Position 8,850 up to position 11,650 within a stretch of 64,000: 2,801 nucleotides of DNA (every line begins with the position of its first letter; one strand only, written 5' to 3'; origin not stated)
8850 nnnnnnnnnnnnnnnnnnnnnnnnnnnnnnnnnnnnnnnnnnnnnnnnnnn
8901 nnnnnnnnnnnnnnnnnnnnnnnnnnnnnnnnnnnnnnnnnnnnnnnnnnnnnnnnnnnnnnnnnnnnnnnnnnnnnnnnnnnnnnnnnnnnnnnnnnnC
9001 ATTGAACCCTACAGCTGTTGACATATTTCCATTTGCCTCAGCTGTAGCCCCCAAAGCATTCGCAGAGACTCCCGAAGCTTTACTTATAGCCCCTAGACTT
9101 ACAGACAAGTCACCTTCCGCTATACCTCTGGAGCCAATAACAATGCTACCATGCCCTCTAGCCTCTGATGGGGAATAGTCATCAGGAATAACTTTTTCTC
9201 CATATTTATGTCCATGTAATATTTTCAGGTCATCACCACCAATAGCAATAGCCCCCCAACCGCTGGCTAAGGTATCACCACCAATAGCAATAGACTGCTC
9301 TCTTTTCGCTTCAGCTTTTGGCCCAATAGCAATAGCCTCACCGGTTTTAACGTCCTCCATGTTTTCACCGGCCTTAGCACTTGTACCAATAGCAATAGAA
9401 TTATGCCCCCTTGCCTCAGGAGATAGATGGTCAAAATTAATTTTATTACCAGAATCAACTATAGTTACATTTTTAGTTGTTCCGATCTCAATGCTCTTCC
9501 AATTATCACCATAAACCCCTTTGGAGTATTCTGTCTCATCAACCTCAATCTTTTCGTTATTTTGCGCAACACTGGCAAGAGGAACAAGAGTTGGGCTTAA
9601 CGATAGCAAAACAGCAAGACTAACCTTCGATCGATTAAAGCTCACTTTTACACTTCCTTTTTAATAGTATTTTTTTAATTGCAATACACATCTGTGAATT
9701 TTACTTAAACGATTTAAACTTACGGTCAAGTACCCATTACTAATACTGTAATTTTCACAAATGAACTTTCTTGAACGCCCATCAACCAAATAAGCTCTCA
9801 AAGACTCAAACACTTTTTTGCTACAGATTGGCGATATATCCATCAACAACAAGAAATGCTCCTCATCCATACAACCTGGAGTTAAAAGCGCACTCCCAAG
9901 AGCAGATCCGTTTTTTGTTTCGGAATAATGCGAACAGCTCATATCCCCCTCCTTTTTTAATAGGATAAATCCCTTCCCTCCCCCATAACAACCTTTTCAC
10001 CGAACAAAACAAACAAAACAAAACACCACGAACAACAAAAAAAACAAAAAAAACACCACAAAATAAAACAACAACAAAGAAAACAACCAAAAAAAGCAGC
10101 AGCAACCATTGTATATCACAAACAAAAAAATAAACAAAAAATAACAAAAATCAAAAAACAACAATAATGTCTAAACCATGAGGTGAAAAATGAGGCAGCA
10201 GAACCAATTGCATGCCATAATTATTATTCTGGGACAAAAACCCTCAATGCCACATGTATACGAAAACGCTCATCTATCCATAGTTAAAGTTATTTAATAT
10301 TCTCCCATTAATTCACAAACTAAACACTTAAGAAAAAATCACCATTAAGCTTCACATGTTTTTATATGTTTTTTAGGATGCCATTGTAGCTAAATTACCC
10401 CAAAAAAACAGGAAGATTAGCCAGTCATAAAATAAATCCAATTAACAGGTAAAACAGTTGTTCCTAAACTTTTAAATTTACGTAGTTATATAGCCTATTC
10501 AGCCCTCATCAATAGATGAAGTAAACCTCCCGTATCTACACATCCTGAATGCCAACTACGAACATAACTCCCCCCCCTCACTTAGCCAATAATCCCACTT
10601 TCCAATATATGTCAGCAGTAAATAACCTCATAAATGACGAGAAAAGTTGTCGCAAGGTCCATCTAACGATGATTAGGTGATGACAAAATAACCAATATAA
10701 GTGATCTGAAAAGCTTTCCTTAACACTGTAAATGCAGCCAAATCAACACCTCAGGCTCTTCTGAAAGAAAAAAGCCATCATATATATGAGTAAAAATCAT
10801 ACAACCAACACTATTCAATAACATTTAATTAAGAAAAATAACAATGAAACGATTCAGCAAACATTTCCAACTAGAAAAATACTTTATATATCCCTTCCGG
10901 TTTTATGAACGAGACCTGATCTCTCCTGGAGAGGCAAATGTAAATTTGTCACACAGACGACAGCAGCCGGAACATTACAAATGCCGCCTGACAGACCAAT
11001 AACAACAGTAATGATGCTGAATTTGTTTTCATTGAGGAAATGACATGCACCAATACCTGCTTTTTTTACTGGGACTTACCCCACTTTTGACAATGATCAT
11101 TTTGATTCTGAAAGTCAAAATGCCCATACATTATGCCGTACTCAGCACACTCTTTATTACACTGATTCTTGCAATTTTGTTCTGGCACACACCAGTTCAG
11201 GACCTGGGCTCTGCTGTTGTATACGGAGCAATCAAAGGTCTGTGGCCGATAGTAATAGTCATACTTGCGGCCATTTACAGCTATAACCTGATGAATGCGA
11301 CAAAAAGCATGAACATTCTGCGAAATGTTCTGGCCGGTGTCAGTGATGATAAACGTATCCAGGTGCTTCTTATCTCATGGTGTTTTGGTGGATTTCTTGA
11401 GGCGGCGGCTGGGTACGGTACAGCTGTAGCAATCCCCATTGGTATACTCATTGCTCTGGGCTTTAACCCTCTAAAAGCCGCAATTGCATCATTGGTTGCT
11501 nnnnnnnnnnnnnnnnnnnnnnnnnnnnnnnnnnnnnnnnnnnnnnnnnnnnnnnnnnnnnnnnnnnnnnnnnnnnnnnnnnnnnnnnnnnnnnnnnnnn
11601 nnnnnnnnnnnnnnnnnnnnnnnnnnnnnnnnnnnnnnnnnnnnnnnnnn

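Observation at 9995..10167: About 170-bp tract made almost entirely of A and C upstream of the adhesin module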

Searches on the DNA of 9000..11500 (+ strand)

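Call 5: search_dna_similar(query=window:9300-10900:+, collection=plasmids, mode=near, max_rows=40)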
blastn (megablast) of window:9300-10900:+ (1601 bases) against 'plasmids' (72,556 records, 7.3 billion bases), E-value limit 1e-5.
Records with a match: 20; places in all: 25; records where one place covers at least 80% of the query: 13.
Best place of each record, by identity: >=99% 2; 90-95% 7; 60-80% 11.
By first word of the organism name: Escherichia 20.
By predicted mobility (MOB-suite, as given by PLSDB): conjugative 20.
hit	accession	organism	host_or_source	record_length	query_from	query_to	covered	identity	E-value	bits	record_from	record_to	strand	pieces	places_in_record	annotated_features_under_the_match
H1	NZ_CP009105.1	Escherichia coli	Cow feces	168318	1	1601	100%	99.4%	0e+0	2909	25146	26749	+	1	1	YadA-like family protein | PapB/FocB family fimbrial expression transcriptional regulator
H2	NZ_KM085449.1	Escherichia coli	cattle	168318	1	1601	100%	99.4%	0e+0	2909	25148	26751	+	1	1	YadA-like family protein | PapB/FocB family fimbrial expression transcriptional regulator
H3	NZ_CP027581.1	Escherichia coli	Homo sapiens,stool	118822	309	1601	81%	78.6%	0e+0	824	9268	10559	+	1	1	PapB/FocB family fimbrial expression transcriptional regulator | hypothetical protein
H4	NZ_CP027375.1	Escherichia coli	Homo sapiens,stool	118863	309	1601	81%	78.5%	0e+0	819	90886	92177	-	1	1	adhesin biosynthesis transcription regulatory family protein | hypothetical protein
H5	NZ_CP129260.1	Escherichia coli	Homo sapiens,anal swab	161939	308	1601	81%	76.7%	0e+0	682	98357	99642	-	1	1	hypothetical protein | adhesin biosynthesis transcription regulatory family protein | YadA-like family protein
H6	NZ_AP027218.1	Escherichia coli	Homo sapiens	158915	308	1601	81%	76.6%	0e+0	684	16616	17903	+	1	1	PapB/FocB family fimbrial expression transcriptional regulator | YadA-like family protein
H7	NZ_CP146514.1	Escherichia coli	Spinach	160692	308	1601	81%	76.6%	0e+0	675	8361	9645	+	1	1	PapB/FocB family fimbrial expression transcriptional regulator | YadA-like family protein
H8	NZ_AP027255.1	Escherichia coli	Homo sapiens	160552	308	1601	81%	76.6%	0e+0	678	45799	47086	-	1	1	adhesin biosynthesis transcription regulatory family protein | YadA-like family protein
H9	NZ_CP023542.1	Escherichia coli O104:H21 str. CFSAN002236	Homo sapiens,human,stool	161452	308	1601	81%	76.6%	0e+0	676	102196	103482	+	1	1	PapB/FocB family fimbrial expression transcriptional regulator | YadA-like family protein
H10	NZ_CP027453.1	Escherichia coli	Homo sapiens,stool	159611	308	1601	81%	76.6%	0e+0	676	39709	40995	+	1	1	PapB/FocB family fimbrial expression transcriptional regulator | YadA-like family protein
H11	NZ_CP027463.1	Escherichia coli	-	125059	308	1601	81%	76.6%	0e+0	676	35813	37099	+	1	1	PapB/FocB family fimbrial expression transcriptional regulator | YadA-like family protein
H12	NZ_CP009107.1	Escherichia coli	human stool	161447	308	1601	81%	76.6%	0e+0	676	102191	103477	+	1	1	PapB/FocB family fimbrial expression transcriptional regulator | YadA-like family protein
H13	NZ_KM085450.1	Escherichia coli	-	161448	308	1601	81%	76.6%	0e+0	676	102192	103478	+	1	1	PapB/FocB family fimbrial expression transcriptional regulator | YadA-like family protein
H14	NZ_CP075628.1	Escherichia coli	Homo sapiens,stool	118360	390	588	12%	90.5%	6e-67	263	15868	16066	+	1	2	PapB/FocB family fimbrial expression transcriptional regulator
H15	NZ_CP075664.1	Escherichia coli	Homo sapiens,stool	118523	390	588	12%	90.5%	6e-67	263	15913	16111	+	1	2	PapB/FocB family fimbrial expression transcriptional regulator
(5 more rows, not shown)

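Call 6: get_annotated_region(hit=H1, flank=6000)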
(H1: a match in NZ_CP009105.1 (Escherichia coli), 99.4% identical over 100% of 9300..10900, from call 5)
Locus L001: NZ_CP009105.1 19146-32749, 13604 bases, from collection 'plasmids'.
description: Escherichia coli strain RM9387 plasmid pO104_H7, complete sequence
organism: Escherichia coli (NCBI taxid 562)
taxonomy: Bacteria; Pseudomonadota; Gammaproteobacteria; Enterobacterales; Enterobacteriaceae; Escherichia; Escherichia coli
host: -; source: Cow feces; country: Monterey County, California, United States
typing (MOB-suite, as given by PLSDB): conjugative; replicon IncFIB,IncI1; relaxase MOBP; mating-pair formation MPF_I
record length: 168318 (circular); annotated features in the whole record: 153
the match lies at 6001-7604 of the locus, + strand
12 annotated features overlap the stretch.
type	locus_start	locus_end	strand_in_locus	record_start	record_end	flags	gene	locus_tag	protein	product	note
predicted_resistance_gene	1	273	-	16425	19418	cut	ehxA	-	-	enterohemolysin EhxA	predicted by amrfinderplus; class ; identity 99.7%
CDS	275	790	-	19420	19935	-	ehxC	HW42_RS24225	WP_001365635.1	enterohemolysin-activating lysine-acyltransferase EhxC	-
CDS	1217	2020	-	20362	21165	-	-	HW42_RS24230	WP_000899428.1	OmpA family protein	-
CDS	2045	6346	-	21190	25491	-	-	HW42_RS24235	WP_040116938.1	YadA-like family protein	-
CDS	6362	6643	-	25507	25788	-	-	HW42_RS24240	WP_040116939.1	PapB/FocB family fimbrial expression transcriptional regulator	GO:0006355 - regulation of DNA-templated transcription [Evidence IEA]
CDS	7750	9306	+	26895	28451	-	-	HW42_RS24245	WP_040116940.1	L-lactate permease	-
CDS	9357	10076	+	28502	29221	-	-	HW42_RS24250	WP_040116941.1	(Fe-S)-binding protein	-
CDS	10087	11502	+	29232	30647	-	-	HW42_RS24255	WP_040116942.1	LutB/LldF family L-lactate oxidation iron-sulfur protein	GO:0019516 - lactate oxidation [Evidence IEA]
CDS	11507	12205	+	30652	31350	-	-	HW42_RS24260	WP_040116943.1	lactate utilization protein C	-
CDS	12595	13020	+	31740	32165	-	-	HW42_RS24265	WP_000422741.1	transposase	GO:0006313 - DNA transposition [Evidence IEA]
CDS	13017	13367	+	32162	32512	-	tnpB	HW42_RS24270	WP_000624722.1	IS66 family insertion sequence element accessory protein TnpB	-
CDS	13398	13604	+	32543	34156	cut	-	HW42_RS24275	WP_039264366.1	IS66-like element ISEc23 family transposase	GO:0006313 - DNA transposition [Evidence IEA]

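Call 7: get_annotated_region(hit=H3, flank=4000)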
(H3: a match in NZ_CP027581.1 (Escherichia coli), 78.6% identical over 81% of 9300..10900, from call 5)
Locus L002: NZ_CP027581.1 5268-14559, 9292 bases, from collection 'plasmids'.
description: Escherichia coli strain 2013C-4282 plasmid unnamed2, complete sequence
organism: Escherichia coli (NCBI taxid 562)
taxonomy: Bacteria; Pseudomonadota; Gammaproteobacteria; Enterobacterales; Enterobacteriaceae; Escherichia; Escherichia coli
host: -; source: Homo sapiens,stool; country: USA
typing (MOB-suite, as given by PLSDB): conjugative; replicon IncFIA,IncFIB; relaxase MOBF; mating-pair formation MPF_F
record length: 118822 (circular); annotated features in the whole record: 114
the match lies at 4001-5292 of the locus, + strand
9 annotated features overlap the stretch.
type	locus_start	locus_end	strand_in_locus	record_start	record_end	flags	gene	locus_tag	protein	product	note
CDS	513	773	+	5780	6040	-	-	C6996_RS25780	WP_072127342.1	hypothetical protein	-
CDS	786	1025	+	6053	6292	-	-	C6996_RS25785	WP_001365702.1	HTH domain-containing protein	-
CDS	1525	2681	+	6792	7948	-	-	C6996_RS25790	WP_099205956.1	IS3-like element IS600 family transposase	GO:0006313 - DNA transposition [Evidence IEA]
CDS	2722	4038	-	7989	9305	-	-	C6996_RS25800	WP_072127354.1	hypothetical protein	-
CDS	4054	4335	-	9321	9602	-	-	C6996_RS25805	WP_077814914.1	PapB/FocB family fimbrial expression transcriptional regulator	GO:0006355 - regulation of DNA-templated transcription [Evidence IEA]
CDS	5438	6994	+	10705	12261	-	-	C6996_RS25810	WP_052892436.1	L-lactate permease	-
CDS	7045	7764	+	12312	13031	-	-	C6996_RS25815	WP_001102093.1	(Fe-S)-binding protein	-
CDS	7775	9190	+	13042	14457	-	-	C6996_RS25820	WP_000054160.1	LutB/LldF family L-lactate oxidation iron-sulfur protein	GO:0019516 - lactate oxidation [Evidence IEA]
CDS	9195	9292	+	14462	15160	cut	-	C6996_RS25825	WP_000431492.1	lactate utilization protein C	-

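Call 8: get_annotated_region(hit=H9, flank=4000)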
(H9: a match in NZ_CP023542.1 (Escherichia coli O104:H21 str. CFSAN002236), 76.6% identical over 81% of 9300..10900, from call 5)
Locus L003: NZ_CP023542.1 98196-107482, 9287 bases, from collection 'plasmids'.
description: Escherichia coli O104:H21 str. CFSAN002236 strain ATCC BAA-178 plasmid pO104_H21, complete sequence
organism: Escherichia coli O104:H21 str. CFSAN002236 (NCBI taxid 1335303)
taxonomy: Bacteria; Pseudomonadota; Gammaproteobacteria; Enterobacterales; Enterobacteriaceae; Escherichia; Escherichia coli; Escherichia coli O104:H21 str. CFSAN002236
host: -; source: Homo sapiens,human,stool; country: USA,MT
typing (MOB-suite, as given by PLSDB): conjugative; replicon IncFIB,IncK2/Z; relaxase MOBP; mating-pair formation MPF_I
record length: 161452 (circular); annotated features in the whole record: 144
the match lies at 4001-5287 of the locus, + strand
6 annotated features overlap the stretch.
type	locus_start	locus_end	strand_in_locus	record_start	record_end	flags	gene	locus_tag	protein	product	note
CDS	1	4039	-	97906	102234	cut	-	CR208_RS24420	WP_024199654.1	YadA-like family protein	-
CDS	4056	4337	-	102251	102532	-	-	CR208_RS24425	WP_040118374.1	PapB/FocB family fimbrial expression transcriptional regulator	GO:0006355 - regulation of DNA-templated transcription [Evidence IEA]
CDS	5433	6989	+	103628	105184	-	-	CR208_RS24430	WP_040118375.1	L-lactate permease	-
CDS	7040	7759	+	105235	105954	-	-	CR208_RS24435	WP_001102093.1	(Fe-S)-binding protein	-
CDS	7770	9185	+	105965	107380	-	-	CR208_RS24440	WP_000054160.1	LutB/LldF family L-lactate oxidation iron-sulfur protein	GO:0019516 - lactate oxidation [Evidence IEA]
CDS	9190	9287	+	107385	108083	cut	-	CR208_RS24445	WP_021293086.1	lactate utilization protein C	-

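Call 10: search_rna_families(source=window, start=9000, end=11500, threshold=evalue, max_evalue=10)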
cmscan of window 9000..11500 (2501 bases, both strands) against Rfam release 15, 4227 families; matches with E-value up to 10: 5.
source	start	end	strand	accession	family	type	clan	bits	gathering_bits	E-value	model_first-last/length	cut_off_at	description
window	10629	10712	+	RF00476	snosnR61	Gene; snRNA; snoRNA; CD-box;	CL00051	22.2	45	2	1-85/85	no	Small nucleolar RNA snR61/Z1/Z11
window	10650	10680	-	RF01091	PK-SPCSV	Cis-reg;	-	18.3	36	5.7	6-36/61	no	3'-terminal pseudoknot in SPCSV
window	10457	10487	-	RF01370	CRISPR-DR57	Gene; CRISPR;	-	17.5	39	2.2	1-37/37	no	CRISPR RNA direct repeat element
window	10959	11103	-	RF02634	EF3314_EF3315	Gene; sRNA;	-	14.5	100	3.7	1-141/141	no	Enterococcus sRNA EF3314_EF3315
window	10749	10801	+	RF00032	Histone3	Cis-reg;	-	13.8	34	6.4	1-46/46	no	Histone 3' UTR stem-loop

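Call 13: search_dna_similar(query=window:9650-10650:+, collection=ecoli_genomes, mode=distant, max_rows=60, rows=spread)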
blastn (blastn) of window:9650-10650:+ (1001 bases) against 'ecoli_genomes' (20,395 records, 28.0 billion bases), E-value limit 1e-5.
Records with a match: 56; places in all: 61; records where one place covers at least 80% of the query: 15.
Genomes with a match: 56 of 5426; with a place that covers at least 80% of the query: 15. Places per genome that has any: lowest 1, median 1, highest 2. On chromosomes: 0 places; on plasmids: 61.
Best place of each record, by identity: >=99% 5; 80-90% 23; 60-80% 28.
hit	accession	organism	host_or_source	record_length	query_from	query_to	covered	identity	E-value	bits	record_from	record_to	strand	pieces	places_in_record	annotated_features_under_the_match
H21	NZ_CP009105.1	Escherichia coli strain RM9387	Cow feces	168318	1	1001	100%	99.3%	0e+0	1773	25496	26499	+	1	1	PapB/FocB family fimbrial expression transcriptional regulator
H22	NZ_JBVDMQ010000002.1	Escherichia coli strain ECA64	not applicable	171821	1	1001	100%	99.3%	0e+0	1773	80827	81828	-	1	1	PapB/FocB family fimbrial expression transcriptional regulator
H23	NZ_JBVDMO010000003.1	Escherichia coli strain CB6837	Homo sapiens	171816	1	1001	100%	99.3%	0e+0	1773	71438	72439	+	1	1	PapB/FocB family fimbrial expression transcriptional regulator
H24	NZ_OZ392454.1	Escherichia coli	Homo sapiens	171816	1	1001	100%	99.3%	0e+0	1773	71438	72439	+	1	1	PapB/FocB family fimbrial expression transcriptional regulator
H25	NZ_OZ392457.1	Escherichia coli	not applicable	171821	1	1001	100%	99.3%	0e+0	1773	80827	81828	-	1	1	PapB/FocB family fimbrial expression transcriptional regulator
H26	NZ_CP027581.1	Escherichia coli strain 2013C-4282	Homo sapiens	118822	2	1001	100%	75.6%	5e-176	627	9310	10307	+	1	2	PapB/FocB family fimbrial expression transcriptional regulator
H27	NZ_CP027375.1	Escherichia coli strain 05-3629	Homo sapiens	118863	2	1001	100%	75.5%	6e-175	623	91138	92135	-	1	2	adhesin biosynthesis transcription regulatory family protein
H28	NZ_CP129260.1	Escherichia coli strain STEC1587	Homo sapiens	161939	3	1001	100%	74.0%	3e-159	571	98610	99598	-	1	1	hypothetical protein | adhesin biosynthesis transcription regulatory family protein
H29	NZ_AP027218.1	Escherichia coli strain JNE170426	Homo sapiens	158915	3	1001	100%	73.9%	3e-160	574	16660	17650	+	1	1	PapB/FocB family fimbrial expression transcriptional regulator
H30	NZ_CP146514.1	Escherichia coli strain MDP9-27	Spinach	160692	3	1001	100%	73.9%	4e-158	567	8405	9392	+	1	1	PapB/FocB family fimbrial expression transcriptional regulator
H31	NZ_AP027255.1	Escherichia coli strain JNE120442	Homo sapiens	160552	3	1001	100%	73.8%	1e-158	570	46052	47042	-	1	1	adhesin biosynthesis transcription regulatory family protein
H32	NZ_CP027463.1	Escherichia coli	missing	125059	3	1001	100%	73.8%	1e-157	566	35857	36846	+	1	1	PapB/FocB family fimbrial expression transcriptional regulator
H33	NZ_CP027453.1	Escherichia coli strain 2014C-3338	Homo sapiens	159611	3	1001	100%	73.8%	1e-157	566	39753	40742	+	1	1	PapB/FocB family fimbrial expression transcriptional regulator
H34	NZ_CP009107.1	Escherichia coli strain 94-3024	human stool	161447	3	1001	100%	73.8%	1e-157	566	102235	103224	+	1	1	PapB/FocB family fimbrial expression transcriptional regulator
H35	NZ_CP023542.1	Escherichia coli O104:H21 str. CFSAN002236 strain ATCC ...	Homo sapiens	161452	3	1001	100%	73.8%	1e-157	566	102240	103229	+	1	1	PapB/FocB family fimbrial expression transcriptional regulator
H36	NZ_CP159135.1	Escherichia coli strain 158274-3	Homo sapiens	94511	12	699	69%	73.4%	2e-99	373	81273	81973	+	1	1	adhesin biosynthesis transcription regulatory family protein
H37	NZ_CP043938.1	Escherichia coli strain RM14516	blackbird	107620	15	616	60%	71.8%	2e-74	290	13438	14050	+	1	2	adhesin biosynthesis transcription regulatory family protein | hypothetical protein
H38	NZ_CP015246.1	Escherichia coli O91 str. RM7190 strain RM7190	pig feces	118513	12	527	52%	74.3%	2e-80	310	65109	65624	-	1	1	PapB/FocB family fimbrial expression transcriptional regulator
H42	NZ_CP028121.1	Escherichia coli O43 str. RM10042 strain RM10042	Bos taurus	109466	7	527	52%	72.1%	7e-66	261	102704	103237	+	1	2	adhesin biosynthesis transcription regulatory family protein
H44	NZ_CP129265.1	Escherichia coli strain STEC1588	Homo sapiens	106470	46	547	50%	70.0%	2e-48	204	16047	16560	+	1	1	adhesin biosynthesis transcription regulatory family protein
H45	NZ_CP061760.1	Escherichia coli O68:H12 strain 97.3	Bos taurus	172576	46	544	50%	70.0%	6e-42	182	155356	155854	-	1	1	adhesin biosynthesis transcription regulatory family protein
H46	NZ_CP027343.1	Escherichia coli strain 2014C-4587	Homo sapiens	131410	46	527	48%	72.1%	7e-60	241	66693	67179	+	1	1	adhesin biosynthesis transcription regulatory family protein | hypothetical protein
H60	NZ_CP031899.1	Escherichia coli O113:H21 strain FWSEC0010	Homo sapiens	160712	46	236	19%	80.6%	7e-41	178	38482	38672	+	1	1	adhesin biosynthesis transcription regulatory family protein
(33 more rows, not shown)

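Call 16: get_annotated_region(hit=H60, flank=3500)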
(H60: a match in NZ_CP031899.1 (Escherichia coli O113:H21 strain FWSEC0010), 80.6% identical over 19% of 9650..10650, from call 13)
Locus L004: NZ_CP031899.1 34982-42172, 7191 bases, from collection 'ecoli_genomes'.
description: Escherichia coli O113:H21 strain FWSEC0010 plasmid unnamed1, complete sequence
organism: Escherichia coli O113:H21 strain FWSEC0010 (NCBI taxid 1078021)
replicon: plasmid unnamed1; assembly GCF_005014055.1
host: Homo sapiens; source: Clinical: Human (Homo sapiens); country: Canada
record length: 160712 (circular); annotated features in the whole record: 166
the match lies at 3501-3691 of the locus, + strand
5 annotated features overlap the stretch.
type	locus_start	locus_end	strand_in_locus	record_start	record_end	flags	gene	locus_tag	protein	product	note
CDS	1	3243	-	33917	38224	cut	-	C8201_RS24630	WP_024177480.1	YadA-like family protein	-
CDS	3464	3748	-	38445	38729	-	-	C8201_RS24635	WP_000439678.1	adhesin biosynthesis transcription regulatory family protein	-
CDS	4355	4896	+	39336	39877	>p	-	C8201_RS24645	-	transposase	frameshifted; internal stop; incomplete; partial in the middle of a contig; missing C-terminus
CDS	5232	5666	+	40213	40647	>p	-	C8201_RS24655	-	IS110 family transposase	incomplete; partial in the middle of a contig; missing C-terminus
CDS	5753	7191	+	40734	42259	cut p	-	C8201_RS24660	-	IS3 family transposase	programmed frameshift; internal stop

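Call 17: get_annotated_region(hit=H38, flank=3500)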
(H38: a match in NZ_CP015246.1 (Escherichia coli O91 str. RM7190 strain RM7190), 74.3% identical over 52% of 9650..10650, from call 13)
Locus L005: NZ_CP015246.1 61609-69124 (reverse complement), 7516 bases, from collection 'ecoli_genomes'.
description: Escherichia coli O91 str. RM7190 plasmid pRM7190-2, complete sequence
organism: Escherichia coli O91 str. RM7190 strain RM7190 (NCBI taxid 1055545)
replicon: plasmid pRM7190-2; assembly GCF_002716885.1
host: -; source: pig feces; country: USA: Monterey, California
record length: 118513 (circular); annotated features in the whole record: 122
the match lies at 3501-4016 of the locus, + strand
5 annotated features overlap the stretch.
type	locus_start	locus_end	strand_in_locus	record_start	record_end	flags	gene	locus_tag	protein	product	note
CDS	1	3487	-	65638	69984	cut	-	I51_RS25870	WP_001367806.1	YadA-like family protein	-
CDS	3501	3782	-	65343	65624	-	-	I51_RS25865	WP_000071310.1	PapB/FocB family fimbrial expression transcriptional regulator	-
CDS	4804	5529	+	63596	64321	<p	-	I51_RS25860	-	IS110 family transposase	frameshifted; internal stop; incomplete; partial in the middle of a contig; missing C-terminus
CDS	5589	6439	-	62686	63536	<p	-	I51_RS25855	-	IS481 family transposase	frameshifted; incomplete; partial in the middle of a contig; missing N-terminus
CDS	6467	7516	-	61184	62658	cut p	tnpC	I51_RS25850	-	IS66 family transposase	frameshifted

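Call 20: get_annotated_region(hit=H36, flank=2500)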
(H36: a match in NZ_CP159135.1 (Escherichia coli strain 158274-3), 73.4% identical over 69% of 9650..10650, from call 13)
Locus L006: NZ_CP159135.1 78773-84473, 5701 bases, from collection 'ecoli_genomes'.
description: Escherichia coli strain 158274-3 plasmid unnamed1, complete sequence
organism: Escherichia coli strain 158274-3 (NCBI taxid 562)
replicon: plasmid unnamed1; assembly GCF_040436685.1
host: Homo sapiens; source: -; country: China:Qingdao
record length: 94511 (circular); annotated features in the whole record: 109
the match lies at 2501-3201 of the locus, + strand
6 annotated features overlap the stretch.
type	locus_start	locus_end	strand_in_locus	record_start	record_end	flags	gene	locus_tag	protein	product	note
CDS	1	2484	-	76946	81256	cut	-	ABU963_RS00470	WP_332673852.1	YadA-like family protein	-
CDS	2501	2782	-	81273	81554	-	-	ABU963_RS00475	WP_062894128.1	adhesin biosynthesis transcription regulatory family protein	-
CDS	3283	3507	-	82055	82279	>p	-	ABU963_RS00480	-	integrase core domain-containing protein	internal stop; incomplete; partial in the middle of a contig; missing N-terminus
CDS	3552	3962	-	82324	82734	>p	-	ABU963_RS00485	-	hypothetical protein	frameshifted; internal stop; incomplete; partial in the middle of a contig; missing N-terminus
CDS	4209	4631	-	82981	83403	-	-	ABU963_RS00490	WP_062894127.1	Exc2 family lipoprotein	-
CDS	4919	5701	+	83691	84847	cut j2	-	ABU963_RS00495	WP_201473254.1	IS3 family transposase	programmed frameshift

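Call 21: get_annotated_region(hit=H37, flank=2500)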
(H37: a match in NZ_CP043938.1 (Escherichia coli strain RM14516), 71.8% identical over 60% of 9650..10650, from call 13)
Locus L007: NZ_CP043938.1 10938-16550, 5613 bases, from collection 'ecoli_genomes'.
description: Escherichia coli strain RM14516 plasmid pRM14516, complete sequence
organism: Escherichia coli strain RM14516 (NCBI taxid 562)
replicon: plasmid pRM14516; assembly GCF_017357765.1
host: blackbird; source: cloacal swab; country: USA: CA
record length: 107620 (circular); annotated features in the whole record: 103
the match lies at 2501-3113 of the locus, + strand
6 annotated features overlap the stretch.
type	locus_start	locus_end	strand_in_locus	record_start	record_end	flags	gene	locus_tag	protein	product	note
CDS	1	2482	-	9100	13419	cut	-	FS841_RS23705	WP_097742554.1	YadA-like family protein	-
CDS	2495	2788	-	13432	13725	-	-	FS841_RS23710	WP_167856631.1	adhesin biosynthesis transcription regulatory family protein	-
CDS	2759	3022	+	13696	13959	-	-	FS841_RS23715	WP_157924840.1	hypothetical protein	-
CDS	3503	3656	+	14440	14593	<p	-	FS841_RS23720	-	IS91 family transposase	frameshifted; incomplete; partial in the middle of a contig; missing N-terminus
CDS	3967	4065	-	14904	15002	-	-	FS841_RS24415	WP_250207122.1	adhesin biosynthesis transcription regulatory family protein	-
CDS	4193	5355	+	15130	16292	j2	-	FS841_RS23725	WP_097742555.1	IS3-like element IS3 family transposase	programmed frameshift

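Call 22: get_annotated_region(hit=H42, flank=2500)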
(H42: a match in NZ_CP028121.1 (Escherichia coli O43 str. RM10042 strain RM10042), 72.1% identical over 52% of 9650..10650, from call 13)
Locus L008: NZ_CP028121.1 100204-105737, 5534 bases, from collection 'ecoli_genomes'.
description: Escherichia coli O43 str. RM10042 plasmid pRM10042-2, complete sequence
organism: Escherichia coli O43 str. RM10042 strain RM10042 (NCBI taxid 1055541)
replicon: plasmid pRM10042-2; assembly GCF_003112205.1
host: Bos taurus; source: feces; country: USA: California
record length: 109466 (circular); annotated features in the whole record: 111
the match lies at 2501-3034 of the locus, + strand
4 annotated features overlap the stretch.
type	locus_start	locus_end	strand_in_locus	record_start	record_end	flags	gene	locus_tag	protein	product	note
CDS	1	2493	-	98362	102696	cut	-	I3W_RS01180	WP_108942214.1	YadA-like family protein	-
CDS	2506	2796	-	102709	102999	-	-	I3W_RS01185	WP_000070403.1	adhesin biosynthesis transcription regulatory family protein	-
CDS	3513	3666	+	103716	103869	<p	-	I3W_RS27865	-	IS91 family transposase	frameshifted; incomplete; partial in the middle of a contig; missing N-terminus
CDS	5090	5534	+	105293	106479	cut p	-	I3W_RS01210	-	IS110 family transposase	frameshifted; internal stop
